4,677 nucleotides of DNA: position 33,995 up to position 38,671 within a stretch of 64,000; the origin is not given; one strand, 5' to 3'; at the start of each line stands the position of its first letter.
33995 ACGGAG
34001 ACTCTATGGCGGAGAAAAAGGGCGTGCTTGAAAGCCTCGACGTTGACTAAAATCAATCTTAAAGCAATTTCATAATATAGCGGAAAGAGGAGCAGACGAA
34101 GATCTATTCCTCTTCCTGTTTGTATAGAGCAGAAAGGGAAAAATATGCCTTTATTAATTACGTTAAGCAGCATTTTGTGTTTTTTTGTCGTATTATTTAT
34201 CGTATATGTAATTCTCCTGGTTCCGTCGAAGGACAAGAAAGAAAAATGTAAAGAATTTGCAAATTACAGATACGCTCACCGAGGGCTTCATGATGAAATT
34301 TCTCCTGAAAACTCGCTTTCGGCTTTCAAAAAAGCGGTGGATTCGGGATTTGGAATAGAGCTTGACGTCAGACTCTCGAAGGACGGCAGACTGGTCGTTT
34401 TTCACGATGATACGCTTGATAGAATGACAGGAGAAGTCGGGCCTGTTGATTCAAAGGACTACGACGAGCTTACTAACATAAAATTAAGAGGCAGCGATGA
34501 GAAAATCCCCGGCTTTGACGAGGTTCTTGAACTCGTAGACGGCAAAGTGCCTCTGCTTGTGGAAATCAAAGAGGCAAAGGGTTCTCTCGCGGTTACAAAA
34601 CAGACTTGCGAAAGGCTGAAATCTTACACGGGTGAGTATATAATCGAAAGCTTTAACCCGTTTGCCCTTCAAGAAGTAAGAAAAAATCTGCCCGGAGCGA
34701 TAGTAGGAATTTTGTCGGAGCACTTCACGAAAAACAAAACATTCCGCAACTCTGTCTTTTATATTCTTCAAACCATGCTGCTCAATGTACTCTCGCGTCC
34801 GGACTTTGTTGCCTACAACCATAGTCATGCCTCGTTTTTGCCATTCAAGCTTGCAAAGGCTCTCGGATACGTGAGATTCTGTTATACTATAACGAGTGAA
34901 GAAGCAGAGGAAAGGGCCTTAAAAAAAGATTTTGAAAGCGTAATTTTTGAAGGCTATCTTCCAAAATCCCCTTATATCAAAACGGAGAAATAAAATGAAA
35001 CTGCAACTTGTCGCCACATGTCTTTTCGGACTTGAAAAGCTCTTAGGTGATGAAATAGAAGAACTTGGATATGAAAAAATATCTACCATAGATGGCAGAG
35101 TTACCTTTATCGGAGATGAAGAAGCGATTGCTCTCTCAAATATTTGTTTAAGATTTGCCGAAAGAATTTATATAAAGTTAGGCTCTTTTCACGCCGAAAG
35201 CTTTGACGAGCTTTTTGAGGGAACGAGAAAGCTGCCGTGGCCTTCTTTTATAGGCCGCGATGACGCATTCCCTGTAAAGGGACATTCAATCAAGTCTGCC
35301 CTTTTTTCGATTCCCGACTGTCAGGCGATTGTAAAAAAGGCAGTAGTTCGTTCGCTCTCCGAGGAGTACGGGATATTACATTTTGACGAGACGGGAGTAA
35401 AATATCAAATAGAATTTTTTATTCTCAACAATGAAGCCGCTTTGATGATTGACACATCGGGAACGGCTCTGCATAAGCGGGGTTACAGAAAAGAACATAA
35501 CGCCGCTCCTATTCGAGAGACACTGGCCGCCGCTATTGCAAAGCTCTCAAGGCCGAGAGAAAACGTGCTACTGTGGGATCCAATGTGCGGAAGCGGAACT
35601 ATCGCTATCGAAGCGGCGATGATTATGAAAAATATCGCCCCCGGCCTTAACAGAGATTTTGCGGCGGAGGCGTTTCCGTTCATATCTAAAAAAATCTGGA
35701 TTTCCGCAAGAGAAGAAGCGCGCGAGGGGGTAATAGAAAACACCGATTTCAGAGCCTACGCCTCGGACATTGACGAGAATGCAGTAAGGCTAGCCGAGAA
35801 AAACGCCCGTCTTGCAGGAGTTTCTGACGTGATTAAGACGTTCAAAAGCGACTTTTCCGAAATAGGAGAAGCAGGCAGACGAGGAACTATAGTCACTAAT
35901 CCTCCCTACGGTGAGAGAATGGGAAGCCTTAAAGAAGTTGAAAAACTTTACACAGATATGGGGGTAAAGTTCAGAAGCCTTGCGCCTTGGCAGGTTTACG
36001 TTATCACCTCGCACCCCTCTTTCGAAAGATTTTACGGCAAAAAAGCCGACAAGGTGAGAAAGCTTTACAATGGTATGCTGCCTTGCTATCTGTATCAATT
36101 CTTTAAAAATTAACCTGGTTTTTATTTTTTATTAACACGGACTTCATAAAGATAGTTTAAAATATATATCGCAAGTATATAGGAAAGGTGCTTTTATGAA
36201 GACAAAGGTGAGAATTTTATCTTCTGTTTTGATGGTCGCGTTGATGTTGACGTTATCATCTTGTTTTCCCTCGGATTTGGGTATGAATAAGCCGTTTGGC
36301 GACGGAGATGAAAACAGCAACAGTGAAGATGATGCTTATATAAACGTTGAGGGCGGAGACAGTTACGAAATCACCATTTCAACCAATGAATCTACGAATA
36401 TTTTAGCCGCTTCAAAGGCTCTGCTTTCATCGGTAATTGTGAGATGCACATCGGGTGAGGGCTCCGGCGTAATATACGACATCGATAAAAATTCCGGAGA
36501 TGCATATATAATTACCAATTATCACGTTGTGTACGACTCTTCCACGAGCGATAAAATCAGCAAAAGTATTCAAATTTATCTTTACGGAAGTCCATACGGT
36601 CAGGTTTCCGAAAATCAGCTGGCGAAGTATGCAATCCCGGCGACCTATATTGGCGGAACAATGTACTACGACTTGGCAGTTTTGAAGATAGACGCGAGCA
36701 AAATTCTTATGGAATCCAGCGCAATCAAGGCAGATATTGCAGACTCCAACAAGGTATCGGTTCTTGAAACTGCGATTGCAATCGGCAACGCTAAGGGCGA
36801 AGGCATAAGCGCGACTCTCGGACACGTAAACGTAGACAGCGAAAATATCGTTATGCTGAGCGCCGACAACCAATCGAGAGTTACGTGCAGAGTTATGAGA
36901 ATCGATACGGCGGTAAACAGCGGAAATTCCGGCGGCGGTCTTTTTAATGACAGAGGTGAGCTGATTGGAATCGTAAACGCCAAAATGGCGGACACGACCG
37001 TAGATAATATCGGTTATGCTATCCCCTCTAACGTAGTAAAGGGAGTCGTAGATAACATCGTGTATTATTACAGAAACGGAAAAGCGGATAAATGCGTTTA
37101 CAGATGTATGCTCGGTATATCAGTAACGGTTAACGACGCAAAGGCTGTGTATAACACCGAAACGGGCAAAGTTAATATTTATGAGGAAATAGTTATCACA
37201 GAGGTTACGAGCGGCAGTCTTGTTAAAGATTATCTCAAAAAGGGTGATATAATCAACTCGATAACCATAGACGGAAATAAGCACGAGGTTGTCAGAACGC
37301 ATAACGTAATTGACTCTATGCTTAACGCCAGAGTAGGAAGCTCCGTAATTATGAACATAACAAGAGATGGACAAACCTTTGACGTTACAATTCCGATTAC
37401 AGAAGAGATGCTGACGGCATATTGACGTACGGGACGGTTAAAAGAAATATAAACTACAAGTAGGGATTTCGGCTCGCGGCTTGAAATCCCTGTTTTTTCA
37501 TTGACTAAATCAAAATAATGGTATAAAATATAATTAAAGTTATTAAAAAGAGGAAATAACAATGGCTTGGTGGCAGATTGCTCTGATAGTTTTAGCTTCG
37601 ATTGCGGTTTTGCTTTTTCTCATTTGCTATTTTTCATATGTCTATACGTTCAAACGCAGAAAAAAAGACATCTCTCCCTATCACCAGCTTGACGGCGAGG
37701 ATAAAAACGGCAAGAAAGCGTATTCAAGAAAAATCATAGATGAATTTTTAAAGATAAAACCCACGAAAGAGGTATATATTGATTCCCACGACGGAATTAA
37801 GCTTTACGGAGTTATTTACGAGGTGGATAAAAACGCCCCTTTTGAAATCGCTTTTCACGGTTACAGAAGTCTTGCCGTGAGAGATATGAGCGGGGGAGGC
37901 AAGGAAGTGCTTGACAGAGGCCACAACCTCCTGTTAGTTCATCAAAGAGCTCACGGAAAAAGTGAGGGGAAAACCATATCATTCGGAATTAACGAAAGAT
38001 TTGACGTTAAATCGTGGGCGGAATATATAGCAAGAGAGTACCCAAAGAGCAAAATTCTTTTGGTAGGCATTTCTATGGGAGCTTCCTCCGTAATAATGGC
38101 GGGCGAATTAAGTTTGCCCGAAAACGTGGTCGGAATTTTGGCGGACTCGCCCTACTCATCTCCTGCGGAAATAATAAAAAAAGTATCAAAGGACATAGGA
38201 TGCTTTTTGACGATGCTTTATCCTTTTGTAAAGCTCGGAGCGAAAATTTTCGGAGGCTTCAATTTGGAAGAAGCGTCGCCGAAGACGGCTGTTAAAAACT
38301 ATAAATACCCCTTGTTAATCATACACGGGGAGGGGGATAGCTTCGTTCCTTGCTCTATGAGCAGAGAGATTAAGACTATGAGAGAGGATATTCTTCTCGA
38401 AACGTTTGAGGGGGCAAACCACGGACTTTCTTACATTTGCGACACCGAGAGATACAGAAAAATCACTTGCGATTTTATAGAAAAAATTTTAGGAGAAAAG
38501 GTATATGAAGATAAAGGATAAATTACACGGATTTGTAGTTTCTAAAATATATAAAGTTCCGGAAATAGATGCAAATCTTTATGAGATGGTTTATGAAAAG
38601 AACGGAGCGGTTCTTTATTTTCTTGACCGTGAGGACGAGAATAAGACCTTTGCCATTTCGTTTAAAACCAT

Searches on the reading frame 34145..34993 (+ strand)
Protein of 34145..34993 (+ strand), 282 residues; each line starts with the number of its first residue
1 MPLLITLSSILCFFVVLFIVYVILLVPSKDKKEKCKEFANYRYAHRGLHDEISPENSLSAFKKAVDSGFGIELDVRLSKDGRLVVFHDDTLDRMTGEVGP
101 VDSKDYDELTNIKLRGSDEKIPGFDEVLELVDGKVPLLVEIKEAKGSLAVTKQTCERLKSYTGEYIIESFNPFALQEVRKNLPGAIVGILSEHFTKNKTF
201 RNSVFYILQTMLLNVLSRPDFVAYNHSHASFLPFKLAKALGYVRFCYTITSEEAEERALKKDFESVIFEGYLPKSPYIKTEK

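Call 79: search_protein_families(library=pfam, proteins=[window:34145-34993:+], max_evalue=0.00001)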
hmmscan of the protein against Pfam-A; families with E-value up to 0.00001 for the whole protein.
window:34145-34993:+ (282 aa): 1 family
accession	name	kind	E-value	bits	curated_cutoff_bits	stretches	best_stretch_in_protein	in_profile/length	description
PF03009.23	GDPD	-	5.2e-26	92.7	23.6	1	45-267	1-238/244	Glycerophosphoryl diester phosphodiesterase family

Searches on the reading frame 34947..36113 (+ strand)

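Call 79: search_protein_families(library=pfam, proteins=[window:34947-36113:+], max_evalue=0.00001)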
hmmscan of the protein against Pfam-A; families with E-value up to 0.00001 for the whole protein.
window:34947-36113:+ (388 aa): 3 families
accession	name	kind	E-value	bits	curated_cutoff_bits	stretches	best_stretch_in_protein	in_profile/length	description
PF01170.24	UPF0020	-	1.2e-50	172.4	22.3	1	178-382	1-195/197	RMKL-like, methyltransferase domain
PF22020.1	RlmL_1st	-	7.9e-21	74.2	27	1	20-75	1-55/55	RlmL ferredoxin-like domain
PF02926.22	THUMP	-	1.4e-13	51.5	20.6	1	84-169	2-84/84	THUMP domain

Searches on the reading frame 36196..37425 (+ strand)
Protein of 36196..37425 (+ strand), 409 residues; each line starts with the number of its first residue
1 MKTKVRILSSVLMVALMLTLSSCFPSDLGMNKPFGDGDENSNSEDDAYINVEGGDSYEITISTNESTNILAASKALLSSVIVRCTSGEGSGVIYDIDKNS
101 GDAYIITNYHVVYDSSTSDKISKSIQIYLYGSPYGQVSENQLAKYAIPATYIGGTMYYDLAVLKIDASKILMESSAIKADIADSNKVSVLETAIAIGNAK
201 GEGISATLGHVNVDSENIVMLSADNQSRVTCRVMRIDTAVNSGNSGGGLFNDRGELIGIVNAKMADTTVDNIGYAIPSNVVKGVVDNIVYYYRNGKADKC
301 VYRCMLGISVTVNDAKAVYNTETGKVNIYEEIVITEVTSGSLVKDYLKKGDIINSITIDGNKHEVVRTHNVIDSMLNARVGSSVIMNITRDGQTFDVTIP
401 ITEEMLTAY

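Call 79: search_protein_families(library=pfam, proteins=[window:36196-37425:+], max_evalue=0.00001)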
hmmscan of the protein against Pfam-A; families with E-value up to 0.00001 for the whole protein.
window:36196-37425:+ (409 aa): 3 families
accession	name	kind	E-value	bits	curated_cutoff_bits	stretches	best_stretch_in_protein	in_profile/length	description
PF13365.12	Trypsin_2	-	1.4e-17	65.2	27.6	1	89-259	1-144/144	Trypsin-like peptidase domain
PF00089.32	Trypsin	-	6.5e-15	56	20.6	1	103-282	35-217/220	Trypsin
PF13180.12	PDZ_2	-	5.2e-06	27.1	27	1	306-400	3-79/80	PDZ domain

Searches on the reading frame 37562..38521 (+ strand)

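Call 79: search_protein_families(library=pfam, proteins=[window:37562-38521:+], max_evalue=0.00001)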
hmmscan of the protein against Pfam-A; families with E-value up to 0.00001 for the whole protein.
window:37562-38521:+ (319 aa): 2 families
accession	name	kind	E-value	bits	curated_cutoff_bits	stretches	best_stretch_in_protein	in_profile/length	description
PF12146.15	Hydrolase_4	-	1.4e-10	41.3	27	1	98-221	10-135/239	Serine aminopeptidase, S33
PF00561.26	Abhydrolase_1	-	9.5e-07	29.2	25.8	0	116-204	22-109/245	alpha/beta hydrolase fold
